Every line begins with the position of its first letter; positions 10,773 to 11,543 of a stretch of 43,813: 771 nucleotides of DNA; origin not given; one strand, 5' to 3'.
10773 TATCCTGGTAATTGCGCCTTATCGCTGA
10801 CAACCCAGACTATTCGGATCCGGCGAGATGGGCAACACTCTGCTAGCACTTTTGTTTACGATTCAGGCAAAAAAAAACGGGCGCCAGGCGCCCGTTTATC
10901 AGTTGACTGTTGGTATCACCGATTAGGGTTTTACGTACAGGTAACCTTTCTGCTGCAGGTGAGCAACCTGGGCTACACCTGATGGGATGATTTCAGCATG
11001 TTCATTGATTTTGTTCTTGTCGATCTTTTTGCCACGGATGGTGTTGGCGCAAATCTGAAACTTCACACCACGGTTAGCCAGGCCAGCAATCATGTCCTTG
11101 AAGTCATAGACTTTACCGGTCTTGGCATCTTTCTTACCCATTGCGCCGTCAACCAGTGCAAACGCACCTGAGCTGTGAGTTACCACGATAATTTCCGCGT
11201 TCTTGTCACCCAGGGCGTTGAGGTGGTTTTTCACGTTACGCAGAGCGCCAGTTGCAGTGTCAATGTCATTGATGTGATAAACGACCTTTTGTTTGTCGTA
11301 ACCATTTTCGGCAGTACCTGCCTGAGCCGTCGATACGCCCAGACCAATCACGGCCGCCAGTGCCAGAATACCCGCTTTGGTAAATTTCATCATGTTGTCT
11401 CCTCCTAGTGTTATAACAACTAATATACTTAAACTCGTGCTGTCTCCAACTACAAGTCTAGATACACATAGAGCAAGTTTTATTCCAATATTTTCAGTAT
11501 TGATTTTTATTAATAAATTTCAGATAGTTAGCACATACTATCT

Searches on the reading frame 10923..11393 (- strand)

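Call 25: search_protein_families(library=pfam, proteins=[window:10923-11393:-], max_evalue=0.001)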
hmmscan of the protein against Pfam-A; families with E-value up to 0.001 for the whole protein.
window:10923-11393:- (156 aa): 1 family
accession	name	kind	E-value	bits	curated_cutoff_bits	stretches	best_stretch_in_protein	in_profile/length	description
PF02635.20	DsrE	-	6.6e-10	39.6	22.7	1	47-155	13-115/116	DsrE/DsrF-like family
